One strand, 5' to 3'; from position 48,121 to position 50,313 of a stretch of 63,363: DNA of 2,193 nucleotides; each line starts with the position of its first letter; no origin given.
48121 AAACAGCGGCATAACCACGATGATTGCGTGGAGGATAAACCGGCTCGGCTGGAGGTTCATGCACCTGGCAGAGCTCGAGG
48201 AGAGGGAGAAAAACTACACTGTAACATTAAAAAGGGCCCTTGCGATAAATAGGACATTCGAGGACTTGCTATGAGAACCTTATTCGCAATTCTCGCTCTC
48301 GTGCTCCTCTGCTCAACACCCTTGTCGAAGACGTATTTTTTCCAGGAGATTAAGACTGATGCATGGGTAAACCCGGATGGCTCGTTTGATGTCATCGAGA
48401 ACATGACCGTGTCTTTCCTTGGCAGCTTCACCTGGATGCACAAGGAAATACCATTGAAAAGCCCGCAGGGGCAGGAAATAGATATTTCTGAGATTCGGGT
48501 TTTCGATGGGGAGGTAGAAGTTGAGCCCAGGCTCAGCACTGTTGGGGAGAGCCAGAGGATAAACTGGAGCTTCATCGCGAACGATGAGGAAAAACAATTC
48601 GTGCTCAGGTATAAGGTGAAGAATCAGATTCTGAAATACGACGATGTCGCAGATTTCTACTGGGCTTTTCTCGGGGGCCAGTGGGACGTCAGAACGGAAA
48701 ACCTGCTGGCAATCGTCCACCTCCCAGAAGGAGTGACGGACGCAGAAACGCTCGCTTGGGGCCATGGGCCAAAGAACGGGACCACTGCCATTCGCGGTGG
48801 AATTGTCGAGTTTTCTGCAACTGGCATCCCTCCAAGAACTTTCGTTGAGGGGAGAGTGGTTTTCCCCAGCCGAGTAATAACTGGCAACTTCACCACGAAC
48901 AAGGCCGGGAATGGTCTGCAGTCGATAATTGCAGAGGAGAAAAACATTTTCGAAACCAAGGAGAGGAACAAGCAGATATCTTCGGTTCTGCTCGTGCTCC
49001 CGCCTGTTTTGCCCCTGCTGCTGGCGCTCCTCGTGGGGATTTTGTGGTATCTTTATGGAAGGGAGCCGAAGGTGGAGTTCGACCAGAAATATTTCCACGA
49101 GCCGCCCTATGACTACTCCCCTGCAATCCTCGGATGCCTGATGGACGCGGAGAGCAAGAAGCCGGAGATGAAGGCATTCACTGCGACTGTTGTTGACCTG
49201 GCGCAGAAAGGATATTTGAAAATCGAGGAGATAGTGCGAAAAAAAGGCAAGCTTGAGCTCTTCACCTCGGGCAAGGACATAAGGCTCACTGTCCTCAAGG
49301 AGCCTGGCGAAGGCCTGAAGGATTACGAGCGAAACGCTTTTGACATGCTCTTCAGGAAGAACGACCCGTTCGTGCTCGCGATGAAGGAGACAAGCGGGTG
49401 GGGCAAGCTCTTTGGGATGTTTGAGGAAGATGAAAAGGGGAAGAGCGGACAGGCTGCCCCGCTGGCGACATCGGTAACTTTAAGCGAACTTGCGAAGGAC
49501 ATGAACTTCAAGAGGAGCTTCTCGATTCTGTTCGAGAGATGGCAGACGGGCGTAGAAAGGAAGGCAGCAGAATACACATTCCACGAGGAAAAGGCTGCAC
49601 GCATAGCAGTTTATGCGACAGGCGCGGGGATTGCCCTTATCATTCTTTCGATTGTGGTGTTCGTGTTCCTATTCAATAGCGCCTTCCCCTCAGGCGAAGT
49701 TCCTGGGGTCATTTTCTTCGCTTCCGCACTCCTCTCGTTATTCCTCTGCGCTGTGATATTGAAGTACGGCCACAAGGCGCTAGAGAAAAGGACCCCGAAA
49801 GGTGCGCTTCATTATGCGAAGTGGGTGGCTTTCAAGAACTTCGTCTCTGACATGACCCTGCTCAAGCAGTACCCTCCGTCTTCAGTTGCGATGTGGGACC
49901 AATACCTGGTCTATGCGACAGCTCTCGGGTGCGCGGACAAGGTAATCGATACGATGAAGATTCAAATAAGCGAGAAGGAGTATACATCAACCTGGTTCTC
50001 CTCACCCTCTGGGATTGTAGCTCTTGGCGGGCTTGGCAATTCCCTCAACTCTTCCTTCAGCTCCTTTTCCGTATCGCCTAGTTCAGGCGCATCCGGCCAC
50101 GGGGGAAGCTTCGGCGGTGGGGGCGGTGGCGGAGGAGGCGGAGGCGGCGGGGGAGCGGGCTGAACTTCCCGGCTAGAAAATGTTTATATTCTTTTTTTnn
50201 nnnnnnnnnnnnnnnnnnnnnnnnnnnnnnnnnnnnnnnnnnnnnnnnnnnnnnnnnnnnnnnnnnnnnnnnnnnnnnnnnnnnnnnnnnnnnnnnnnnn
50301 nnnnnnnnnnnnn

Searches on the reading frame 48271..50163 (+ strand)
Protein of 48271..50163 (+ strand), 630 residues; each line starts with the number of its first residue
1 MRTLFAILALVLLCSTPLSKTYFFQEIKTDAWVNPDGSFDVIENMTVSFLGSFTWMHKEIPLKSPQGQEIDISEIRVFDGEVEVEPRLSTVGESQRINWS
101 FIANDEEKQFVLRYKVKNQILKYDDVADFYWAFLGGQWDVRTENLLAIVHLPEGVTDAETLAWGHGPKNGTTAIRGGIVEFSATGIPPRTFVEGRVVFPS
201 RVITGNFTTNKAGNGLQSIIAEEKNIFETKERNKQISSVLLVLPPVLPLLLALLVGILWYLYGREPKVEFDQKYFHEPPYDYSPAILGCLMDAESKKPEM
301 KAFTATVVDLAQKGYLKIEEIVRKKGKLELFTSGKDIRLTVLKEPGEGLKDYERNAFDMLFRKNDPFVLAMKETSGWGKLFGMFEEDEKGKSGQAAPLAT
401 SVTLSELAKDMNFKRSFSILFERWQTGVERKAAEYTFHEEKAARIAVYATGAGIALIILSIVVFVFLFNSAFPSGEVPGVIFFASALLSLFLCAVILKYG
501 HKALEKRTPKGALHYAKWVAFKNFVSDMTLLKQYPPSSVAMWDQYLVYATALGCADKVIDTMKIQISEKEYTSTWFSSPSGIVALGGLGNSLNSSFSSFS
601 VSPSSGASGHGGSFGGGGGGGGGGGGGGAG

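Call 76: search_protein_families(library=pfam, proteins=[window:48271-50163:+], max_evalue=0.001)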
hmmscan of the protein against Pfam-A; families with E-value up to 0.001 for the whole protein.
window:48271-50163:+ (630 aa): 3 families
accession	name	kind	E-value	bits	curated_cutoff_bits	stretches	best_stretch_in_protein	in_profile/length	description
PF20990.2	DUF2207_C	-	1.3e-49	169.6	33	1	272-562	2-247/247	Predicted membrane protein (DUF2207) C-terminal domain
PF09972.14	DUF2207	-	8e-25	88.5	24.4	1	27-198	5-172/172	Predicted membrane protein (DUF2207) N-terminal domain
PF22138.2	MjAgo_N-like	-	0.00084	20.3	27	0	101-125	28-52/69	Archaeal argonaute protein N-terminal domain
